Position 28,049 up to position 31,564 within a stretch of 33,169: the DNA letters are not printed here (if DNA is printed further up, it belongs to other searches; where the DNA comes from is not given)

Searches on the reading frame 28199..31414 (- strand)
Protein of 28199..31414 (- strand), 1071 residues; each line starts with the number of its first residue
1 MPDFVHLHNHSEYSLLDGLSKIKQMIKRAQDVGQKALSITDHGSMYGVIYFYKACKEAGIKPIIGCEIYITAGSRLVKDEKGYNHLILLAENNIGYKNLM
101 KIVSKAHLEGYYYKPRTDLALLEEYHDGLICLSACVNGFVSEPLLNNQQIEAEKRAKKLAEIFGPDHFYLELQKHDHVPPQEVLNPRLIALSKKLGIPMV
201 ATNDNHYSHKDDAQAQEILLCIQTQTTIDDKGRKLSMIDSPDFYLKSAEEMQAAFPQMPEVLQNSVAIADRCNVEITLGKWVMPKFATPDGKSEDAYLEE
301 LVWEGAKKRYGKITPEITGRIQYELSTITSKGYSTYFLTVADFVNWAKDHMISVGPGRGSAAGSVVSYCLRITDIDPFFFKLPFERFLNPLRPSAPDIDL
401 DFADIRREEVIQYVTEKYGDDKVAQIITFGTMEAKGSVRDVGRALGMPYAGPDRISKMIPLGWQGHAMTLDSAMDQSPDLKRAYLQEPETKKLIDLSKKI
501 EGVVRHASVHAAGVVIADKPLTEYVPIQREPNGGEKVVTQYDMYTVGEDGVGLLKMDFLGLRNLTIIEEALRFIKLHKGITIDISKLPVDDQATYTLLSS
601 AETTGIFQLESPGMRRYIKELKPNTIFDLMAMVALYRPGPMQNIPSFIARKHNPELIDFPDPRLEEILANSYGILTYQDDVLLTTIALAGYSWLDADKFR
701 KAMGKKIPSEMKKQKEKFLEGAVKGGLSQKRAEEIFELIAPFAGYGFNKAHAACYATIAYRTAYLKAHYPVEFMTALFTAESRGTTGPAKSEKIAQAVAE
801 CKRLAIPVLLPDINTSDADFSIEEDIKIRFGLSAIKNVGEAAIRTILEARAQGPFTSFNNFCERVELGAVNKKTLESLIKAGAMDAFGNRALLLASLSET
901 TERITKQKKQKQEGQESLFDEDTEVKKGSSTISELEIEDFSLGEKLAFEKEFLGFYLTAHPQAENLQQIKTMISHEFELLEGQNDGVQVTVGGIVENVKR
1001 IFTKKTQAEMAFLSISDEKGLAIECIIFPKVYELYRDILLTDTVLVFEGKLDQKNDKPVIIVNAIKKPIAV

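Call 3: search_protein_families(library=pfam, proteins=[window:28199-31414:-], max_evalue=1)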
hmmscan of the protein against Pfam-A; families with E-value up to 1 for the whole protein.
window:28199-31414:- (1071 aa): 6 families
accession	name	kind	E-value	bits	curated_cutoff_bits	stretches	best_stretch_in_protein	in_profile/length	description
PF07733.18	DNA_pol3_alpha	-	1.2e-97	327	23.9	1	297-560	2-260/260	Bacterial DNA polymerase III alpha NTPase domain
PF02811.25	PHP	-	1.6e-58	198.1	26.4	1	6-175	1-164/164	PHP domain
PF17657.6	DNA_pol3_finger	-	9.4e-55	184.9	22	1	563-724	1-164/166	Bacterial DNA polymerase III alpha subunit finger domain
PF14579.12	HHH_6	-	5.1e-30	104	25.6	1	806-891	2-88/90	Helix-hairpin-helix motif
PF01336.31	tRNA_anti-codon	-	6.9e-07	29.6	27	1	989-1066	1-73/75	OB-fold nucleic acid binding domain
PF04919.18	DUF655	-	0.00033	21.1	22.2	1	825-870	110-157/181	Protein of unknown function (DUF655)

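Call 4: search_protein_families(library=ncbifam, proteins=[window:28199-31414:-], max_evalue=1)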
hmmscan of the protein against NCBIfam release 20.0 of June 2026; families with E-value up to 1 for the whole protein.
window:28199-31414:- (1071 aa): 21 families
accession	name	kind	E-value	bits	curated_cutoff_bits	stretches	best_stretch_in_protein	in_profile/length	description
NF005298.0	PRK06826.1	equivalog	0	1337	1260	1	2-1066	3-1070/1151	DNA polymerase III subunit alpha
NF004226.0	PRK05673.1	equivalog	0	1297.5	1002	1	2-1066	4-1060/1146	DNA polymerase III subunit alpha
TIGR00594.1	polc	superfamily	0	1241.4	434.35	1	4-1028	1-1022/1022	DNA polymerase III subunit alpha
NF005617.0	PRK07374.1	equivalog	0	1037.8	1653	1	4-1066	3-1078/1170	DNA polymerase III subunit alpha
NF005377.0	PRK06920.1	equivalog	2.7e-297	989.1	1806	1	3-1065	2-1020/1108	DNA polymerase III subunit alpha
NF005516.0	PRK07135.1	equivalog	4.9e-210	700.2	1084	2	240-1060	174-966/974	DNA polymerase III DnaE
NF007079.0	PRK09532.1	equivalog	8.8e-209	695.8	1525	1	4-750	3-779/876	DNA polymerase III subunit alpha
NF004225.0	PRK05672.1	subfamily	2e-207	691.6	939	1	2-1063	4-1027/1047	error-prone DNA polymerase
NF004550.0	PRK05898.1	equivalog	6.4e-193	643.6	1182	2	200-922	138-837/971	DNA polymerase III subunit alpha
NF005582.0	PRK07279.1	equivalog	7.1e-183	610.3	1279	2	198-1067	149-963/1033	DNA polymerase III subunit alpha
NF005616.0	PRK07373.1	equivalog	3.2e-79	266.6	646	1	743-1065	34-357/449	DNA polymerase III subunit alpha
NF001688.0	PRK00448.1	equivalog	8.2e-72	242.3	873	5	82-378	613-913/1445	PolC-type DNA polymerase III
TIGR01405.1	polC_Gram_pos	equivalog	1e-67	228.8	1043.45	6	83-378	380-678/1211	DNA polymerase III subunit alpha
NF041577.1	nside_bi_sphtase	equivalog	6.4e-07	28.8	400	1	5-74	4-71/276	3',5'-nucleoside bisphosphate phosphatase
NF005928.0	PRK07945.1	equivalog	0.00064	19.2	250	1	7-44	102-137/337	PHP domain-containing protein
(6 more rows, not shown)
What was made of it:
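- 28199..31414 (-): Canonical replicative dnaE (1071 aa), shown for context. It has an intact PHP, an HhH domain, a QESLF clamp motif and an OB fold. NCBIfam equivalog NF005298 scores 1337 bits against a cut-off of 1260; Pfam finds PHP, palm, fingers, HHH_6 and OB (calls 3, 4).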
